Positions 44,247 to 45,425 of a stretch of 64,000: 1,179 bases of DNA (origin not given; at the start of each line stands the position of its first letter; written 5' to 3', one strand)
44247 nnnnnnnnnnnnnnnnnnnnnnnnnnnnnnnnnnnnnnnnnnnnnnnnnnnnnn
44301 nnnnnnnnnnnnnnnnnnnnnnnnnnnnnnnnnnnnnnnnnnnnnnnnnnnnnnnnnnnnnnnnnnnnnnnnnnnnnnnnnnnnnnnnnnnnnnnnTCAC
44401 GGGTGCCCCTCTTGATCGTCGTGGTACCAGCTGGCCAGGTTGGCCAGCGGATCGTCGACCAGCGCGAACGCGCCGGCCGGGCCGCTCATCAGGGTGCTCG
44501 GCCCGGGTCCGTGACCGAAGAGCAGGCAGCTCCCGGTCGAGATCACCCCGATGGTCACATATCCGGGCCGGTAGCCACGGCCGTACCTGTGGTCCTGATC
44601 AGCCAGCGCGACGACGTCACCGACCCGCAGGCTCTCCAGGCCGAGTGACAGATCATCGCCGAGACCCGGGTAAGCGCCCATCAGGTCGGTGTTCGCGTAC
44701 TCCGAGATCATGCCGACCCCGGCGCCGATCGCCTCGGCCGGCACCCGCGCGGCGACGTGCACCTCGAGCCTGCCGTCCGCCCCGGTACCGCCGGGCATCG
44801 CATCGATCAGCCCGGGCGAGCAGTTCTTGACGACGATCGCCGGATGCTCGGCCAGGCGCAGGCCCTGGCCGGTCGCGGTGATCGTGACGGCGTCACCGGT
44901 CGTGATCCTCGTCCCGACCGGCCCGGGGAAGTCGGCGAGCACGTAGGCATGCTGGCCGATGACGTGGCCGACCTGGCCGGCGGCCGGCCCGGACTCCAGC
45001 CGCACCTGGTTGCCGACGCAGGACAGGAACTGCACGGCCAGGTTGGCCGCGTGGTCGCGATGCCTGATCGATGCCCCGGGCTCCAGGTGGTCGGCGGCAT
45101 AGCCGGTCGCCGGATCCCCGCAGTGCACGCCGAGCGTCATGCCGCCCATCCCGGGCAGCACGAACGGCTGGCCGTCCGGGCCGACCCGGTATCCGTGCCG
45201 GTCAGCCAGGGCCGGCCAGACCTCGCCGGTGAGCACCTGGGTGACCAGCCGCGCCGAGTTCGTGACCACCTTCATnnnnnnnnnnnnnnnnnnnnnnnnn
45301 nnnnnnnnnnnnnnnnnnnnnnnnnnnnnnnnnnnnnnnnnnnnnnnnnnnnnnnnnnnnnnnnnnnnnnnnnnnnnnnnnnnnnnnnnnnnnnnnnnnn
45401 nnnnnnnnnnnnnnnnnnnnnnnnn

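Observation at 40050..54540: Orphan catabolic regulon defined by a shared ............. promoter motif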

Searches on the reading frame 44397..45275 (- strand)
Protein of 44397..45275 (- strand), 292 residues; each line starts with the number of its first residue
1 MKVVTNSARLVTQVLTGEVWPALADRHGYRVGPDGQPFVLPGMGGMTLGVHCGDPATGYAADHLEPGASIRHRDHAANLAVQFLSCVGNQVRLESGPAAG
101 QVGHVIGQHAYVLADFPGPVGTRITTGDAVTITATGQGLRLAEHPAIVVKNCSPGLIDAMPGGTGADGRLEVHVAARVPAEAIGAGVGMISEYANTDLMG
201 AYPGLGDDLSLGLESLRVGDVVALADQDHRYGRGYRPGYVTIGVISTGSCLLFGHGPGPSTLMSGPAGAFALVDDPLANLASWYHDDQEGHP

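Call 7: search_protein_families(library=pfam, proteins=[window:44397-45275:-])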
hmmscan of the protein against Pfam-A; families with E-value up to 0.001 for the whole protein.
window:44397-45275:- (292 aa): 2 families
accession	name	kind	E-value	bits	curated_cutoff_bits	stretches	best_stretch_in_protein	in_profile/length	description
PF14505.12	DUF4438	-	1.4e-40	138.6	24.9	1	29-157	1-134/135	Domain of unknown function (DUF4438), N-terminal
PF20999.2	DUF4438_C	-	1.7e-32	112.3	27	1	166-282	7-122/124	Domain of unknown function (DUF4438), C-terminal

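Call 10: find_related_loci(query=window:44397-45275:-, collection=genome_contigs, flank=10000)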
Query window:44397-45275:- (292 aa) in genome_contigs; peptide patterns used: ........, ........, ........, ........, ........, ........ (x = any residue, [..] = any of these).
257 stretches matched a pattern; 152 encode a relative of the query (tblastn E <= 1e-3); the best 80 are kept; 80 distinct loci.
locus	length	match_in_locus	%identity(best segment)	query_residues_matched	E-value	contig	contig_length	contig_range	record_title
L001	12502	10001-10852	89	1-284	1e-164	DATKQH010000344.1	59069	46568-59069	MAG TPA_asm: Streptosporangiaceae bacterium isolate SMAG_U13997 k141_417709, whole genome shotgun sequence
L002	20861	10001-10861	84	1-287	8e-163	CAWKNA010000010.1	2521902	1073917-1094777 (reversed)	MAG: uncultured Actinomycetota bacterium isolate MFD00991.bin.1.80 genome assembly, contig: contig_8725, whole genome sh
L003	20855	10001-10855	85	1-285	7e-163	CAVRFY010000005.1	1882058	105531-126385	MAG: uncultured Actinomycetota bacterium isolate MFD04967.bin.2.25 genome assembly, contig: contig_785, whole genome sho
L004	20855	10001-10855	86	1-285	1e-161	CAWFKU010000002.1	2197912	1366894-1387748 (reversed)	MAG: uncultured Actinomycetota bacterium isolate MFD06435.bin.1.213 genome assembly, contig: contig_22587, whole genome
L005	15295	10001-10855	86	1-285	6e-160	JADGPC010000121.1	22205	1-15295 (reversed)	MAG: Streptosporangiales bacterium isolate Chersky_822 k127_3400067, whole genome shotgun sequence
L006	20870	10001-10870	83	1-290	2e-158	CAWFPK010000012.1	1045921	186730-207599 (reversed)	MAG: uncultured Actinomycetota bacterium isolate MFD01689.bin.2.72 genome assembly, contig: contig_42175, whole genome s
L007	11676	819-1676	82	1-287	2e-157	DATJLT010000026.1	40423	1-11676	MAG TPA_asm: Streptosporangiaceae bacterium isolate SMAG_U14816 k141_2932641, whole genome shotgun sequence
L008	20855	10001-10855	81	1-285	1e-157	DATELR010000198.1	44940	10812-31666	MAG TPA_asm: Streptosporangiaceae bacterium isolate SMAG_U8921 k141_1687671, whole genome shotgun sequence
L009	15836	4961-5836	82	1-292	2e-157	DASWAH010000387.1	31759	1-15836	MAG TPA_asm: Streptosporangiaceae bacterium isolate SMAG_U2650 k141_481467, whole genome shotgun sequence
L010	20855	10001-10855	82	1-285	9e-157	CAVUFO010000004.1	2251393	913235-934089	MAG: uncultured Actinomycetota bacterium isolate MFD04944.bin.1.328 genome assembly, contig: contig_23426, whole genome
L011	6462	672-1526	82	1-285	3e-157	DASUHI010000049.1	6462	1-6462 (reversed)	MAG TPA_asm: Streptosporangiaceae bacterium isolate SMAG_U1428 k141_278060, whole genome shotgun sequence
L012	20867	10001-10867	80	1-289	2e-156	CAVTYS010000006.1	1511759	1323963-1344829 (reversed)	MAG: uncultured Actinomycetota bacterium isolate MFD05442.bin.1.31 genome assembly, contig: contig_27329, whole genome s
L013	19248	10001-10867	80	1-289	6e-155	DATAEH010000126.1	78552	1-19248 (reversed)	MAG TPA_asm: Streptosporangiaceae bacterium isolate SMAG_U6772 k141_4990665, whole genome shotgun sequence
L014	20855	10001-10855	82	1-285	1e-154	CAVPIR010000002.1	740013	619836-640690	MAG: uncultured Actinomycetota bacterium isolate MFD00031.bin.2.6 genome assembly, contig: contig_16133, whole genome sh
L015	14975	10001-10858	81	1-286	2e-154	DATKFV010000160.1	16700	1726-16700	MAG TPA_asm: Streptosporangiaceae bacterium isolate SMAG_U14534 k141_883999, whole genome shotgun sequence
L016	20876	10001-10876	79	1-292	2e-154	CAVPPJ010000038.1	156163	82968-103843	MAG: uncultured Actinomycetes bacterium isolate MFD00031.bin.1.111 genome assembly, contig: contig_43549, whole genome s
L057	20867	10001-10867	79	1-289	2e-140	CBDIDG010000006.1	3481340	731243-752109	MAG: Streptosporangiaceae bacterium isolate c726aee4-92dd-44ca-935b-08ce92833630 genome assembly, contig: contig_6, whol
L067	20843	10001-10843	73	1-281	2e-133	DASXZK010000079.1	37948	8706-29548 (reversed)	MAG TPA_asm: Solirubrobacteraceae bacterium isolate SMAG_U4849 k141_3498632, whole genome shotgun sequence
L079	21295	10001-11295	72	1-281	2e-129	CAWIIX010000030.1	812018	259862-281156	MAG: uncultured Actinomycetota bacterium isolate MFD09286.bin.2.29 genome assembly, contig: contig_7266, whole genome sh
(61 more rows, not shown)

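Call 16: search_protein_families(library=ncbifam, proteins=[window:44397-45275:-], max_evalue=0.00001)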
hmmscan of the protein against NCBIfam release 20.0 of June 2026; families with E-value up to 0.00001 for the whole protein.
window:44397-45275:- (292 aa): 0 families

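Call 17: search_solved_structures(query=window:44397-45275:-, max_evalue=0.01, show_alignments=1)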
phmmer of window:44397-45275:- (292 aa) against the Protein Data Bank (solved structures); distinct sequences matched with E-value up to 0.01: 2.
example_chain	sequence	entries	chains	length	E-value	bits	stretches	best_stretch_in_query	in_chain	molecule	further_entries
3dcl_A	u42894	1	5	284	5.3e-51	176.8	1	5-273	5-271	TM1086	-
3n99_A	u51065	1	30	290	5.7e-51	176.7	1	5-273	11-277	uncharacterized protein TM1086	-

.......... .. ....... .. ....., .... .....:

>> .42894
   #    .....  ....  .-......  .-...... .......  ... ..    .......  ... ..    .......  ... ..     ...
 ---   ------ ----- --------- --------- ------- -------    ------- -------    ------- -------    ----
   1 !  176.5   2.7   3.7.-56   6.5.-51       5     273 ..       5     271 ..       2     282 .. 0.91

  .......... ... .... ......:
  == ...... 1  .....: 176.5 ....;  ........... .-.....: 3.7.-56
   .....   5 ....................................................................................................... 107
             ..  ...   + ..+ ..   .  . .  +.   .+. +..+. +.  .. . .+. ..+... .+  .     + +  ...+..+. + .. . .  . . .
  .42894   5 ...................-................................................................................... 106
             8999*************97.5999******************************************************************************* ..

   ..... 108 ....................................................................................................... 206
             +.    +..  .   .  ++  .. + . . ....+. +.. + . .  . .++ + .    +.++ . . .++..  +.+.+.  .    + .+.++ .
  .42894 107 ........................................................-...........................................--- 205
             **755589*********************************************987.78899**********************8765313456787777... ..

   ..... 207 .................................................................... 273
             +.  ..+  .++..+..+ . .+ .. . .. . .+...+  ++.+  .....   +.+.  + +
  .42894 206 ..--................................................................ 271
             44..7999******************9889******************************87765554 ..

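Call 26: search_protein_families(library=pfam, proteins=[L057:91-1056:+, L057:2161-3870:+, L057:3879-4661:+, L057:4776-5864:+, L057:5824-6810:+, L067:7099-8610:+, L067:8241-10004:+, L067:8189-9217:+, L079:12540-14531:+, L079:13596-14543:-], max_evalue=0.00001)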
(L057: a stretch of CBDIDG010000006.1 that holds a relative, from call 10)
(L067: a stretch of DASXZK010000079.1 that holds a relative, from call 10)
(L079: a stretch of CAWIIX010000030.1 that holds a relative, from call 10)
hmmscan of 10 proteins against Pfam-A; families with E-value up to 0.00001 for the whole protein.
L057:91-1056:+ (321 aa): 0 families

L057:2161-3870:+ (569 aa): 2 families
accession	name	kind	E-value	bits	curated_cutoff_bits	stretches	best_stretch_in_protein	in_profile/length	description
PF01979.26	Amidohydro_1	-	3.4e-43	148.6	25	1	215-556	1-342/345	Amidohydrolase family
PF07969.17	Amidohydro_3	-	1.4e-10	41.7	29.7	1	247-538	159-450/472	Amidohydrolase family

L057:3879-4661:+ (260 aa): 1 family
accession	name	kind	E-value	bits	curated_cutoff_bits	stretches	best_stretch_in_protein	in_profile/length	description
PF02633.19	Creatininase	-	1.2e-51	175.9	31.3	1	8-250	2-237/238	Creatinine amidohydrolase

L057:4776-5864:+ (362 aa): 2 families
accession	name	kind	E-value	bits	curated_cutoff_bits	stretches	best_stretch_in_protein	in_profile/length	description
PF02558.23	ApbA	-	2.7e-26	92.4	22.2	1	5-154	1-149/150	Ketopantoate reductase PanE/ApbA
PF08546.17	ApbA_C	-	2.1e-06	28.5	22.7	1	180-333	1-125/125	Ketopantoate reductase PanE/ApbA C terminal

L057:5824-6810:+ (328 aa): 1 family
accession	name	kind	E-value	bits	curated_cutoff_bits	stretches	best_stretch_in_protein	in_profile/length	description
PF13354.11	Beta-lactamase2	-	4e-60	203.2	22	1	63-275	1-214/214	Beta-lactamase enzyme family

L067:7099-8610:+ (503 aa): 1 family
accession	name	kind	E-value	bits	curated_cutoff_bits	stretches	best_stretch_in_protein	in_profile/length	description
PF19289.4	PmbA_TldD_3rd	-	2.5e-37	128.6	22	1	259-477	2-203/220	PmbA/TldA metallopeptidase C-terminal domain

L067:8241-10004:+ (587 aa): 1 family
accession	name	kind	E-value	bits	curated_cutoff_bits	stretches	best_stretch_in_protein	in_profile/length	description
PF19289.4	PmbA_TldD_3rd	-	1.3e-30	106.6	22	1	353-578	2-219/220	PmbA/TldA metallopeptidase C-terminal domain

L067:8189-9217:+ (342 aa): 0 families

L079:12540-14531:+ (663 aa): 3 families
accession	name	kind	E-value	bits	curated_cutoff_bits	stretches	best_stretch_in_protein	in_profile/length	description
PF19289.4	PmbA_TldD_3rd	-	1.2e-31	110.1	22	1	424-628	7-202/220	PmbA/TldA metallopeptidase C-terminal domain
PF19290.4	PmbA_TldD_2nd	-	1.5e-06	29.1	20.9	1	300-410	3-104/109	PmbA/TldA metallopeptidase central domain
PF01523.21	PmbA_TldD_1st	-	6.2e-06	26.7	20.9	1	232-270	27-65/65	PmbA/TldA metallopeptidase domain 1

L079:13596-14543:- (315 aa): 0 families

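Call 27: find_homologous_proteins(query=window:44397-45275:-, max_evalue=0.00001)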
Query window:44397-45275:- (292 aa): 1004 proteins with E <= 0.00001 among 8000 candidates; the best 120 are listed.
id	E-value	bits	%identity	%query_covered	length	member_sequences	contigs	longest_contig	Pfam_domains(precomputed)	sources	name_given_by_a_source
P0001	7.7e-167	572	89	98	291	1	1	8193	PF20999.3,PF14505.13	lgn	-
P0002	4.3e-163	560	87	98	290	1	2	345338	PF20999.3,PF14505.13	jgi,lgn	jgi:hypothetical protein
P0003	9.9e-163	559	85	99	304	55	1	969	PF20999.3,PF14505.13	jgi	jgi:hypothetical protein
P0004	4.0e-162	557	84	98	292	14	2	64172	PF20999.3,PF14505.13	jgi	-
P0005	8.2e-161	552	85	98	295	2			PF20999.3,PF14505.13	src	-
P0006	2.6e-160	551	84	98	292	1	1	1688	PF20999.3,PF14505.13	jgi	-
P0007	4.4e-159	547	83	98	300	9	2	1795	PF20999.3,PF14505.13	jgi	jgi:hypothetical protein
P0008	8.7e-159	546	83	98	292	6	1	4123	PF20999.3,PF14505.13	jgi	jgi:Domain of unknown function (DUF4438), N-terminal/Domain of unknown function (DUF4438), C-termina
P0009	1.7e-158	545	84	98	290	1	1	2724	PF20999.3,PF14505.13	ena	-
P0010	4.7e-158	543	84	98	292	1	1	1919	PF20999.3,PF14505.13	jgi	jgi:hypothetical protein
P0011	8.5e-158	542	84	98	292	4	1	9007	PF20999.3,PF14505.13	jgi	jgi:hypothetical protein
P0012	1.1e-157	542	82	98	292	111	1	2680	PF20999.3,PF14505.13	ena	-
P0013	1.6e-157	541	83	98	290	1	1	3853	PF20999.3,PF14505.13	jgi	jgi:Domain of unknown function (DUF4438), N-terminal/Domain of unknown function (DUF4438), C-termina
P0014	1.9e-157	541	82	100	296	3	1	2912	PF20999.3,PF14505.13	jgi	jgi:hypothetical protein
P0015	1.3e-156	538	82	99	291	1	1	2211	PF20999.3,PF14505.13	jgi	jgi:hypothetical protein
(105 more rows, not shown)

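Call 49: predict_structure(alignment_id=A2)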
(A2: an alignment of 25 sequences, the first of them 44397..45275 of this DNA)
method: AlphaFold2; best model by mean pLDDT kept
length: 292 residues; sequences in the alignment: 25
mean_pLDDT: 82.5   pTM: 0.86
mean pLDDT of the five models: 82.5, 81.0, 81.1, 80.9, 79.2
residues with pLDDT >= 90: 139; 70-90: 88; 50-70: 51; < 50: 14
segments of 3 or more residues with pLDDT < 50: 24-26, 42-46, 287-292
pLDDT, mean of each block of 10 residues (from residue 1): 89 93 56 59 54 84 77 90 91 96 89 87 89 94 94 90 94 95 74 66 63 87 90 84 88 78 95 95 60 30
secondary structure, 60 per line:
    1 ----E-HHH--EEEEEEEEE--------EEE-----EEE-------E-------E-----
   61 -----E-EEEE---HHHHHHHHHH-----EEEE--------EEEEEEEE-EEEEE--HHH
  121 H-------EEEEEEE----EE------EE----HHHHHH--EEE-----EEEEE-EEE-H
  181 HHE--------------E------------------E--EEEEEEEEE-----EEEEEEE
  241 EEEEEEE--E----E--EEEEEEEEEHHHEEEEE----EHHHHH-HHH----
elements in order: E12-20 E29-31 E37-39 E68-71 H75-84 E90-93 E102-109 E111-115 H118-121 E129-135 H154-159 E162-164 E170-174 E176-178 E220-228 E234-247 E258-266 E270-274 H280-284

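Call 54: fold_search(model_id=the predicted structure, library=pdb)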
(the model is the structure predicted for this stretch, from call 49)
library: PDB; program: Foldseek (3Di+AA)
matches with E <= 10: 417; with E <= 0.001: 7
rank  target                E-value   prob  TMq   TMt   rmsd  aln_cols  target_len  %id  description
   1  3dcl_A                6.9e-30  1.00  0.86  0.89   2.7       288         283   37  Crystal structure of TM1086 (released 2008-08-05)
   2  3dcl_E                9.1e-30  1.00  0.86  0.89   2.7       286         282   37  Crystal structure of TM1086 (released 2008-08-05)
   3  3dcl_D                9.7e-30  1.00  0.86  0.89   2.7       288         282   37  Crystal structure of TM1086 (released 2008-08-05)
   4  3dcl_B                2.2e-29  1.00  0.86  0.89   2.6       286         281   37  Crystal structure of TM1086 (released 2008-08-05)
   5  3n99_g                3.1e-29  1.00  0.84  0.85   2.8       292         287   37  Crystal structure of TM1086 (released 2010-06-16)
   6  3dcl_C                3.6e-29  1.00  0.86  0.89   2.7       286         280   37  Crystal structure of TM1086 (released 2008-08-05)
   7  3n99_G                7.2e-29  1.00  0.84  0.86   2.8       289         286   37  Crystal structure of TM1086 (released 2010-06-16)
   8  2lp6_MODEL_1_A        1.1e-01  0.87  0.20  0.55   6.9       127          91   16  Refined Solution NMR Structure of the 50S ribosomal protein L35Ae from Pyrococcus furiosus, Northeast Structur (released 2012-02-15)
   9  9v1i_lP               2.0e-01  0.75  0.13  0.27   3.3        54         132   22  Cryo- EM structure of ribosomal large subunit (LSU) from Entamoeba histolytica at 2.8 angstrom resolution (released 2025-10-08)
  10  8a98_K                2.6e-01  0.16  0.11  0.19  10.8        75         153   21  CRYO-EM STRUCTURE OF LEISHMANIA MAJOR 80S RIBOSOME : snoRNA MUTANT (released 2023-10-11)
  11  1pyq_B                2.9e-01  0.21  0.19  0.38  14.4       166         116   12  Unprocessed Aspartate Decarboxylase Mutant, with Alanine inserted at position 24 (released 2003-11-18)
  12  8ovj_K                3.6e-01  0.14  0.11  0.17  10.8        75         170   21  CRYO-EM STRUCTURE OF LEISHMANIA MAJOR 80S RIBOSOME : PARENTAL STRAIN (released 2024-05-08)
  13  4v88_DM               3.8e-01  0.54  0.14  0.27   3.6        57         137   23  The structure of the eukaryotic ribosome at 3.0 A resolution. (released 2014-07-09)
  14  1pt0_A                4.6e-01  0.12  0.17  0.32  14.8       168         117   11  Unprocessed Pyruvoyl Dependent Aspartate Decarboxylase with an Alanine insertion at position 26 (released 2003-11-11)
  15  8p8m_JU               6.1e-01  0.33  0.11  0.23   3.4        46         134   24  Yeast 60S ribosomal subunit, RPL39 deletion (released 2024-06-12)
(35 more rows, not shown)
